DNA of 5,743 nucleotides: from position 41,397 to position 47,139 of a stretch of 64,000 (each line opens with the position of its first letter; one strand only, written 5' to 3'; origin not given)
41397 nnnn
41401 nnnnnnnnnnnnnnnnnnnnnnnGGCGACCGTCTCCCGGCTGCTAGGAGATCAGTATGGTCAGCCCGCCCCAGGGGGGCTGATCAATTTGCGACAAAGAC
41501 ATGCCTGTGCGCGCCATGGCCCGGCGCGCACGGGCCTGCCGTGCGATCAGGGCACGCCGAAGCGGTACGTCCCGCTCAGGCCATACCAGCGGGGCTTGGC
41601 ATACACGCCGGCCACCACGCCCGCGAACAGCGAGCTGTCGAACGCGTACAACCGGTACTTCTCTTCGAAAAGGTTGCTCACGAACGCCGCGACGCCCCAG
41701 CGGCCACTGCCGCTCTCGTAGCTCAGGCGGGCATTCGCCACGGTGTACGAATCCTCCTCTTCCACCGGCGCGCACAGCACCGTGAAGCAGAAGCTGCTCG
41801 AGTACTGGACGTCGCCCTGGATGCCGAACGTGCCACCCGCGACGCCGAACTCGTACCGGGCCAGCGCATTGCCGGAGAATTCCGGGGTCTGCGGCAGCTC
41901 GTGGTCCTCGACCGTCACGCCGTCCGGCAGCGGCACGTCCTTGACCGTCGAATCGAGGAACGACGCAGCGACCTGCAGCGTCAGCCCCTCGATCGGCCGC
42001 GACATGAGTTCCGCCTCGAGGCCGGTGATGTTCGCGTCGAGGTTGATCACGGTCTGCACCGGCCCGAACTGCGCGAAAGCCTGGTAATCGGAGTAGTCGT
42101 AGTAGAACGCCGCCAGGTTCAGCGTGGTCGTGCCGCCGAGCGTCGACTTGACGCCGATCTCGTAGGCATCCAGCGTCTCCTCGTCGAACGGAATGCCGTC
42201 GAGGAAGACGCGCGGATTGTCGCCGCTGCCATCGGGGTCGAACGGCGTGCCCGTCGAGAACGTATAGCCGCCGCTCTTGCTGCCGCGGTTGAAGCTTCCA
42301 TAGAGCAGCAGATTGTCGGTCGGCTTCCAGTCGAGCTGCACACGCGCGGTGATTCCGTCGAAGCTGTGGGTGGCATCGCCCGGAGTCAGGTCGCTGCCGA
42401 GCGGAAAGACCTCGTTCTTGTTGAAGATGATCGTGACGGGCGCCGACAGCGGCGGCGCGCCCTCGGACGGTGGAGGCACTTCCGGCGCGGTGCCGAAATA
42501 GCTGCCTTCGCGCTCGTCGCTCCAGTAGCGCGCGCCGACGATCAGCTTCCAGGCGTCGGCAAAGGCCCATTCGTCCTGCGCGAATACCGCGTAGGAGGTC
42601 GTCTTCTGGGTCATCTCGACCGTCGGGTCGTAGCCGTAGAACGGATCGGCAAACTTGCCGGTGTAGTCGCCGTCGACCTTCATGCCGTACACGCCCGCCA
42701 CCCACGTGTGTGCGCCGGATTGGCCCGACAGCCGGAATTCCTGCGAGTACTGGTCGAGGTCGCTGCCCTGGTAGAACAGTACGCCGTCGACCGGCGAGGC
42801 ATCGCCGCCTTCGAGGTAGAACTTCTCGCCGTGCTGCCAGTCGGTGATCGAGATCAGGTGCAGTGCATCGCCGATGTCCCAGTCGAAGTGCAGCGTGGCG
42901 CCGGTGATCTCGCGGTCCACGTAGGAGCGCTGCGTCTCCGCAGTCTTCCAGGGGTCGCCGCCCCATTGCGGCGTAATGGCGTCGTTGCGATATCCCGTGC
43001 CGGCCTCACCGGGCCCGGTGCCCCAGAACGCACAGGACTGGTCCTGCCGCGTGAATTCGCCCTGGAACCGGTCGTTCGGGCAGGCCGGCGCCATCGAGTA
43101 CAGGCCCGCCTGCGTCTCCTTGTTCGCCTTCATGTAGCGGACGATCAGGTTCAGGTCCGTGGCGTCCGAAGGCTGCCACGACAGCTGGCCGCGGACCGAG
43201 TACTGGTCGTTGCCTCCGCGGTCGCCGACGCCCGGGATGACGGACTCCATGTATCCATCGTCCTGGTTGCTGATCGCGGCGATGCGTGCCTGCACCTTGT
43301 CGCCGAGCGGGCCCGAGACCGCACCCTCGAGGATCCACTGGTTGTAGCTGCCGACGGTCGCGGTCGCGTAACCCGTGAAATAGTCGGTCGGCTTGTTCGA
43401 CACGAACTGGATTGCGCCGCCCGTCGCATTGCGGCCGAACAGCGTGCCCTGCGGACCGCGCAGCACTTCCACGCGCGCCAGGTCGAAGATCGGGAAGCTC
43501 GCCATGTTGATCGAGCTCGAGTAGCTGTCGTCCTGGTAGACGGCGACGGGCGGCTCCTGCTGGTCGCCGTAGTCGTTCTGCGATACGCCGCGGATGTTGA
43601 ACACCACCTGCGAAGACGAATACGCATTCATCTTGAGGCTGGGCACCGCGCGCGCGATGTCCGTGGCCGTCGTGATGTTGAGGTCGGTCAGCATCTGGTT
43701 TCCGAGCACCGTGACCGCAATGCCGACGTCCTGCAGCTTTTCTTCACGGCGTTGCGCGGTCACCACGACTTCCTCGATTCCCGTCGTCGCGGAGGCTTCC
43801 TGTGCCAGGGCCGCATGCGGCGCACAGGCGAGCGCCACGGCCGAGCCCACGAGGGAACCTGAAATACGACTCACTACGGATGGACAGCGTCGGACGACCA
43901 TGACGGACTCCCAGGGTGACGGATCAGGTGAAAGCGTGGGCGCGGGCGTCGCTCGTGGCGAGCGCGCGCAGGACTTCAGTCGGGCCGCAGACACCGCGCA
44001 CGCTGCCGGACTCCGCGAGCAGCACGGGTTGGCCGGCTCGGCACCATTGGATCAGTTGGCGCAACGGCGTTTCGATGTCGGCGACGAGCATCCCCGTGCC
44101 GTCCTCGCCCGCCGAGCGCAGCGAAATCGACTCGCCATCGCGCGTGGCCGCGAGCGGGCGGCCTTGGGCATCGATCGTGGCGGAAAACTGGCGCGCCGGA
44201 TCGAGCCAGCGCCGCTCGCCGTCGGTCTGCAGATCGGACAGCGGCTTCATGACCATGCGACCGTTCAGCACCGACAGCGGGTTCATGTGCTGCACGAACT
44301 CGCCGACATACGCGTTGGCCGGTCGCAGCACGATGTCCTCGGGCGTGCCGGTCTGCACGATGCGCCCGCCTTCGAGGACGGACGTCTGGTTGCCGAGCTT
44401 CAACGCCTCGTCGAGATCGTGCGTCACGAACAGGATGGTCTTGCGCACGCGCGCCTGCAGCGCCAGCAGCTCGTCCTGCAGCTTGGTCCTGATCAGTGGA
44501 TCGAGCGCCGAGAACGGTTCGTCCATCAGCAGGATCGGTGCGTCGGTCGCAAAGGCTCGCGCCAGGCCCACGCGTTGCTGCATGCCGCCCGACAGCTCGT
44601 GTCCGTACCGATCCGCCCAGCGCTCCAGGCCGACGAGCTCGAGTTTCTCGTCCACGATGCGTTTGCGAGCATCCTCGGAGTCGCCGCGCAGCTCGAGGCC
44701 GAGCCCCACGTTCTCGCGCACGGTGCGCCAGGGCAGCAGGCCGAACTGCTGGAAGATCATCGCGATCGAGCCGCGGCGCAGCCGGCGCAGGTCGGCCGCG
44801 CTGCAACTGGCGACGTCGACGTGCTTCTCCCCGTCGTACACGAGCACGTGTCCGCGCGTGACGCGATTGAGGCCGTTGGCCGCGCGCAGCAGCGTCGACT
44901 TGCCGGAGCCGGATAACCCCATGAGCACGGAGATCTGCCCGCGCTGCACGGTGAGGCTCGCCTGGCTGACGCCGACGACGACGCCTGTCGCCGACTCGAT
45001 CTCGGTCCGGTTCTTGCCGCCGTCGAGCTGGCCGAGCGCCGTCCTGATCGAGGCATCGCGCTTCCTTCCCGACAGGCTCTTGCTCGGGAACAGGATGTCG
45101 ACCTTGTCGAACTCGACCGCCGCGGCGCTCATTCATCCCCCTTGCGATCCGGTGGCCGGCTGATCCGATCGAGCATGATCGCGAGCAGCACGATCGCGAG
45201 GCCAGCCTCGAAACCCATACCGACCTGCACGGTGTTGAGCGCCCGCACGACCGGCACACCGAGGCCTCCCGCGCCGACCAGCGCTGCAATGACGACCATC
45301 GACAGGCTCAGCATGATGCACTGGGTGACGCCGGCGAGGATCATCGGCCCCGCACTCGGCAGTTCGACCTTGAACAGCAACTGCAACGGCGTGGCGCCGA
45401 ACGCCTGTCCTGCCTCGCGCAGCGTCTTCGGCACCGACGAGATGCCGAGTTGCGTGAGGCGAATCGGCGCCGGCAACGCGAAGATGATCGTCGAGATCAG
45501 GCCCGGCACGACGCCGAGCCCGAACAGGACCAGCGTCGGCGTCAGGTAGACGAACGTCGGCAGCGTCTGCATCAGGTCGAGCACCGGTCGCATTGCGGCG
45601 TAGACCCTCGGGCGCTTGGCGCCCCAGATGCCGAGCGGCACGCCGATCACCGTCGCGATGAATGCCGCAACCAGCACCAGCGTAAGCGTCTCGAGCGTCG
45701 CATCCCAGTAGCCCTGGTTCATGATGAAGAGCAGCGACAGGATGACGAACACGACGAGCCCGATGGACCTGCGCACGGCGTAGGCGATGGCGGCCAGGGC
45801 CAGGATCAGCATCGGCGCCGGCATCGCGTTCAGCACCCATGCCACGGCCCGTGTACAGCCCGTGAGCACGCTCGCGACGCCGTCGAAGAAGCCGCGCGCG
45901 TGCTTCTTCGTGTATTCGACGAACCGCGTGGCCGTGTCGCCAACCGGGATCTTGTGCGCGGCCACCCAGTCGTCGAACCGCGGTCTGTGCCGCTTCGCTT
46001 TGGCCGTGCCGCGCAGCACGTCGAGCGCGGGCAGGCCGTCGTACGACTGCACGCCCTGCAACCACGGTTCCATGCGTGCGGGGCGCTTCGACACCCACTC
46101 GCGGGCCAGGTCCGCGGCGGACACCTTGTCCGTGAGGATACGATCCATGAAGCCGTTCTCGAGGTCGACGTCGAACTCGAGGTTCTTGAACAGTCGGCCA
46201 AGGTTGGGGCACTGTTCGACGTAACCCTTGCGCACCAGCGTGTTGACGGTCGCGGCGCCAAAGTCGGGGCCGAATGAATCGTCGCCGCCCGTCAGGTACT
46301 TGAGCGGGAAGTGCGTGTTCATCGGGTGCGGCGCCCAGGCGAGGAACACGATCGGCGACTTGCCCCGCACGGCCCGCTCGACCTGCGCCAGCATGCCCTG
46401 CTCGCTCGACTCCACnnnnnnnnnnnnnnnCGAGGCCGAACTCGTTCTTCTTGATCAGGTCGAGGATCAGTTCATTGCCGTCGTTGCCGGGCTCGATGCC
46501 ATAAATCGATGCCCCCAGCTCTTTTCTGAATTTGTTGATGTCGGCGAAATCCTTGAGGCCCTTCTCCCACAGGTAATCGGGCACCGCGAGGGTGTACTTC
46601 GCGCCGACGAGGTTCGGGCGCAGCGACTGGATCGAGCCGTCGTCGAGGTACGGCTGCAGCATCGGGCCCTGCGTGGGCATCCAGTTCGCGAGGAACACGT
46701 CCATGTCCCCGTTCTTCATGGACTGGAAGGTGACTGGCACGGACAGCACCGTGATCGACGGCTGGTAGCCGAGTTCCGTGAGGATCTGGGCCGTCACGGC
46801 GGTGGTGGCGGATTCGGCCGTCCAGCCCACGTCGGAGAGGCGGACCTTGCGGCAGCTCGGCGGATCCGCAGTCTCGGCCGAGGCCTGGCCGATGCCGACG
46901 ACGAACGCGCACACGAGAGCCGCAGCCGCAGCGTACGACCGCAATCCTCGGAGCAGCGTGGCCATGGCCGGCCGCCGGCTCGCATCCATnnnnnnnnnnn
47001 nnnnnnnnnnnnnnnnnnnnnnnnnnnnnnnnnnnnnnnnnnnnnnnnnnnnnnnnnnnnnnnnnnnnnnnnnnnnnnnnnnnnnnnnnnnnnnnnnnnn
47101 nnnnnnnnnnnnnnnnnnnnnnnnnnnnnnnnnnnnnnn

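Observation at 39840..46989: TonB-dependent receptor embedded between a betaine-type ABC importer and an mttB homolog (proXW-proV-TBDR-mttB, all on the minus strand)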

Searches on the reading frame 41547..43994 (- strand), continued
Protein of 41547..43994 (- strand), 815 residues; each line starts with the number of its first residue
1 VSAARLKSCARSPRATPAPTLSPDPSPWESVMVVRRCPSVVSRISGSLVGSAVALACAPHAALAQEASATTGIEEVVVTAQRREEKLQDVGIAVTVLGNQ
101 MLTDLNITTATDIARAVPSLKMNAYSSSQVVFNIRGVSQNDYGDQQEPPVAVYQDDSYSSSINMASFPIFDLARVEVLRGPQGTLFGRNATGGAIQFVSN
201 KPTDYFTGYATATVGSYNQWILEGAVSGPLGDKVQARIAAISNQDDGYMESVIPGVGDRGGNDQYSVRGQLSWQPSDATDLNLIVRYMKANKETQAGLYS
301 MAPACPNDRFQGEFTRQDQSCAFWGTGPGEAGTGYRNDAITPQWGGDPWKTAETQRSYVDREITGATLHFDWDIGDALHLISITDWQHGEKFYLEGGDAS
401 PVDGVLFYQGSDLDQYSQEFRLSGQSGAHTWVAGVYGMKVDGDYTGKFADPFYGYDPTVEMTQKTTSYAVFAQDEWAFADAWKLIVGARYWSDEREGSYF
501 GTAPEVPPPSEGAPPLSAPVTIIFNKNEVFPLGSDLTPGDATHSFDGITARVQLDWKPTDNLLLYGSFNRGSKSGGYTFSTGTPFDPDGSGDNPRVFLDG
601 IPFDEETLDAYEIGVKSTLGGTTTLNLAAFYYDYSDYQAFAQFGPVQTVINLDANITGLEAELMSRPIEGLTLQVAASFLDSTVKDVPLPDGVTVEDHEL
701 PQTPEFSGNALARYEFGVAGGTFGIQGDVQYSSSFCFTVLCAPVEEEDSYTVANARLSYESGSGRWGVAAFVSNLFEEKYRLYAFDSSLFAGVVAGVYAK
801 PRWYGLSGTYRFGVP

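Call 93: find_encoding_contigs(protein=P0122, flank=10000, max_places=2)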
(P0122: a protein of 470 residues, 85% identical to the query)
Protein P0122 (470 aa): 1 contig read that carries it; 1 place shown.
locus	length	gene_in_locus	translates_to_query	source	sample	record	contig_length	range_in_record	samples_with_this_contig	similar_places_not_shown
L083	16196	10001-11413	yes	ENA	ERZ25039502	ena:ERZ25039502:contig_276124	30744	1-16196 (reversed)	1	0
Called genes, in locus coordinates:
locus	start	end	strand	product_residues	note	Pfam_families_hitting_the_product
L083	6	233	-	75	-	PF01266:DAO (weak)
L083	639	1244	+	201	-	-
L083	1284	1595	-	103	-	PF06253:MTTB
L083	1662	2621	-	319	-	PF06253:MTTB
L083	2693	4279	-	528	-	-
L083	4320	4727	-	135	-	-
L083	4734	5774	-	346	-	PF00083:Sugar_tr, PF07690:MFS_1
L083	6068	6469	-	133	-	PF02913:FAD-oxidase_C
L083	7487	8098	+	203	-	-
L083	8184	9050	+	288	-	-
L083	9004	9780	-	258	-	PF00106:adh_short, PF08659:KR, PF13561:adh_short_C2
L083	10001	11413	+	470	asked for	PF04069:OpuAC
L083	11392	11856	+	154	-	PF00528:BPD_transp_1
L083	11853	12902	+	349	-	-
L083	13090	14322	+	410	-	PF07715:Plug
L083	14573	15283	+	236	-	PF00593:TonB_dep_Rec_b-barrel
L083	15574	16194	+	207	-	?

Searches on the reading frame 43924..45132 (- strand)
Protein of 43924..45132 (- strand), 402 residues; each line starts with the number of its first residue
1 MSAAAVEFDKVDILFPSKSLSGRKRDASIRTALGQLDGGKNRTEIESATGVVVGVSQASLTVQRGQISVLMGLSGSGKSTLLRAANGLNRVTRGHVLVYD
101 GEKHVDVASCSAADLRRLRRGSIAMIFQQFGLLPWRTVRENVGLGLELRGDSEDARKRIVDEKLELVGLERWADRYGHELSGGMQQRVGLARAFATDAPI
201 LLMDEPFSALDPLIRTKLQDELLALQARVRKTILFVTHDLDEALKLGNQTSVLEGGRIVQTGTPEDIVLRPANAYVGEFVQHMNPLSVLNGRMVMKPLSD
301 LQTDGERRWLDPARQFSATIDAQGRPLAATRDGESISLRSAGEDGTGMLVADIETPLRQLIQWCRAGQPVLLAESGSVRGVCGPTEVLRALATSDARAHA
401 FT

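Call 11: search_protein_families(library=pfam, proteins=[window:43924-45132:-])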
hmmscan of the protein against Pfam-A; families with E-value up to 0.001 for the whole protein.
window:43924-45132:- (402 aa): 3 families
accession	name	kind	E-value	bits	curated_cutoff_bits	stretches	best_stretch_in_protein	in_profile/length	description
PF00005.33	ABC_tran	-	1.9e-30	106.7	25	1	56-207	2-136/137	ABC transporter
PF13304.12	AAA_21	-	2.9e-09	37.8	27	1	178-239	236-299/304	AAA domain, putative AbiEii toxin, Type IV TA system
PF09818.15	ABC_ATPase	-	0.00031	20.3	23.2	0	180-240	158-218/283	P-loop domain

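Call 33: search_protein_families(library=ncbifam, proteins=[window:43924-45132:-], max_evalue=0.00001)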
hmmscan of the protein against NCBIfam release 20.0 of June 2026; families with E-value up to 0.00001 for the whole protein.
window:43924-45132:- (402 aa): 179 families (the best 25 are shown)
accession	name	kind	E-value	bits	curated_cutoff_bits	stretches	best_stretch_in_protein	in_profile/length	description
TIGR03415.1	ABC_choXWV_ATP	equivalog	4.4e-146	486.7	483.75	1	29-392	14-380/382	choline ABC transporter ATP-binding protein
TIGR01186.1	proV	subfamily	9e-88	294.8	326.6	1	48-295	2-245/363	betaine/proline/choline family ABC transporter ATP-binding protein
NF007480.0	PRK10070.1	equivalog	5.5e-77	259.3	444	1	34-284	23-269/400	glycine betaine/L-proline ABC transporter ATP-binding protein ProV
TIGR03265.1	PhnT2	equivalog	3.7e-62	210.6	457.7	1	47-291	12-246/353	putative 2-aminoethylphosphonate ABC transporter ATP-binding protein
TIGR00968.1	3a0106s01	subfamily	8.5e-57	192.4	342.75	1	45-284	6-235/237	sulfate ABC transporter ATP-binding protein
TIGR01187.1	potA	subfamily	1.8e-55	188.3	355.6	1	70-289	1-210/325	polyamine ABC transporter ATP-binding protein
NF006987.0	PRK09452.1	equivalog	7.8e-54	182.8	482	1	55-287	33-255/378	spermidine/putrescine ABC transporter ATP-binding protein PotA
NF043075.1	MMSYN1_0197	equivalog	6e-51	173.4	550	1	55-294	18-244/341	spermidine/putrescine ABC transporter ATP-binding protein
NF008653.0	PRK11650.1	subfamily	7.6e-51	173.2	432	1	54-283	19-240/357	sn-glycerol-3-phosphate ABC transporter ATP-binding protein UgpC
TIGR03258.1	PhnT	equivalog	3.1e-49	167.9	499.15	1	53-290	22-250/359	2-aminoethylphosphonate ABC transport system ATP-binding subunit PhnT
NF008513.0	PRK11432.1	equivalog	5.8e-49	166.9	496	1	49-284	16-241/351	ferric ABC transporter ATP-binding protein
NF008105.0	PRK10851.1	equivalog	1.1e-47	162.5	502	1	56-287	19-244/362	sulfate/thiosulfate ABC transporter ATP-binding protein CysA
NF040933.2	ABC_arch_GlcV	equivalog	1.2e-47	162.5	450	1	50-288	17-250/357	glucose ABC transporter ATP-binding protein GlcV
TIGR02314.1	ABC_MetN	equivalog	2.9e-47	161.4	499.7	1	54-288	20-249/343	methionine ABC transporter ATP-binding protein MetN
NF040840.2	tungstate_WtpC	equivalog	9.1e-47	160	440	1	57-284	18-235/347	tungstate ABC transporter ATP-binding protein WtpC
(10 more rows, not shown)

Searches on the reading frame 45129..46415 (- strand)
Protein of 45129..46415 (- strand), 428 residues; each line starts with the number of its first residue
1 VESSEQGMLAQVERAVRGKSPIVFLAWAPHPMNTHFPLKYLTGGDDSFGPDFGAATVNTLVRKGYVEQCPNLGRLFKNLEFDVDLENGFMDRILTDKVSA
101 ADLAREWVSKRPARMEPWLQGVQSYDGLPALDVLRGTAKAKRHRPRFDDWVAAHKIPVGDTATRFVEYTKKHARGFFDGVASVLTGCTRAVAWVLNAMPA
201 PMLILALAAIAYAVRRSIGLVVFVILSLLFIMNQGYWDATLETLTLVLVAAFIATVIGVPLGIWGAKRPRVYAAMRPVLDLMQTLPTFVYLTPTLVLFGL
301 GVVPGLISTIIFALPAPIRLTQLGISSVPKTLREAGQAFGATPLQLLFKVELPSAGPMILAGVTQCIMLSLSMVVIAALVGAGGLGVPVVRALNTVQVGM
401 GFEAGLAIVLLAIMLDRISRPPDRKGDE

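Call 11: search_protein_families(library=pfam, proteins=[window:45129-46415:-])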
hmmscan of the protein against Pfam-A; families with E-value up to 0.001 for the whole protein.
window:45129-46415:- (428 aa): 2 families
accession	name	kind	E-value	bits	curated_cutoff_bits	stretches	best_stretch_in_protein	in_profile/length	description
PF00528.27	BPD_transp_1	-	1.3e-22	80.8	26.4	1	258-415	1-171/184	Binding-protein-dependent transport system inner membrane component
PF04069.17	OpuAC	-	1.3e-21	77.8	21.2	1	2-109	152-256/257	Substrate binding domain of ABC-type glycine betaine transport system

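Call 33: search_protein_families(library=ncbifam, proteins=[window:45129-46415:-], max_evalue=0.00001)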
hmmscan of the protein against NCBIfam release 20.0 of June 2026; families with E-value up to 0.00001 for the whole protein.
window:45129-46415:- (428 aa): 12 families
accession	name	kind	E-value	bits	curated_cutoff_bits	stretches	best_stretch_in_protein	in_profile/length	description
TIGR03416.1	ABC_choXWV_perm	equivalog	5.1e-116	386.8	363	1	154-418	2-266/267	choline ABC transporter permease subunit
NF008196.0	PRK10952.1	equivalog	6.1e-73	245.7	439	1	132-420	39-326/356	glycine betaine/L-proline ABC transporter permease ProW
TIGR03414.1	ABC_choline_bnd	subfamily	1.2e-54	185.6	379.05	1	1-135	154-288/291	choline ABC transporter substrate-binding protein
TIGR01097.1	PhnE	equivalog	5.2e-16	58.9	216.7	1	230-419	51-244/252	phosphonate ABC transporter, permease protein PhnE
NF007545.0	PRK10160.1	equivalog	4.1e-14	52.6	342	1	228-413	68-254/275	taurine ABC transporter permease TauC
NF040733.1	ABC_perm_U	equivalog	3.7e-11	43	295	1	241-415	59-234/251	ABC transporter permease subunit SaoP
TIGR00974.1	3a0107s02c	equivalog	1.5e-10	40.7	193.45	1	191-364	7-191/272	phosphate ABC transporter permease PstA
TIGR01183.1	ntrB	equivalog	1.3e-09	38.1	209.05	1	234-416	13-196/202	nitrate ABC transporter permease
NF008049.0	PRK10782.1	subfamily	6.8e-09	35.7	212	1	228-387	5-174/217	methionine ABC transporter permease MetI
NF007047.0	PRK09500.1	equivalog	7.7e-07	29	326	1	231-415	51-242/257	spermidine/putrescine ABC transporter permease PotC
TIGR02138.1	phosphate_pstC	equivalog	6.4e-06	25.4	196.45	0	311-367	161-217/296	phosphate ABC transporter permease subunit PstC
TIGR03226.1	PhnU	equivalog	8.3e-06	25.5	283.45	1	295-415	174-294/311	2-aminoethylphosphonate ABC transporter permease subunit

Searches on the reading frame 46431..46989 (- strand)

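Call 11: search_protein_families(library=pfam, proteins=[window:46431-46989:-])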
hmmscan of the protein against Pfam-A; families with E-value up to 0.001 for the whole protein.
window:46431-46989:- (186 aa): 1 family
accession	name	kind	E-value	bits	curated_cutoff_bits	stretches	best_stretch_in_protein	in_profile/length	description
PF04069.17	OpuAC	-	4.5e-26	92.4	21.2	1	48-184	2-145/257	Substrate binding domain of ABC-type glycine betaine transport system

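Call 33: search_protein_families(library=ncbifam, proteins=[window:46431-46989:-], max_evalue=0.00001)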
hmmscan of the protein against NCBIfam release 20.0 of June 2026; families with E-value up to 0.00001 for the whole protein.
window:46431-46989:- (186 aa): 2 families
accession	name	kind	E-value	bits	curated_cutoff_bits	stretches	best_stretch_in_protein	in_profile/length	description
TIGR03414.1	ABC_choline_bnd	subfamily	6.5e-61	206.2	379.05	1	41-186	3-148/291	choline ABC transporter substrate-binding protein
NF008334.0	PRK11119.1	equivalog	2.1e-07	30.3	215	1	25-118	9-101/331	glycine betaine/L-proline ABC transporter substrate-binding protein ProX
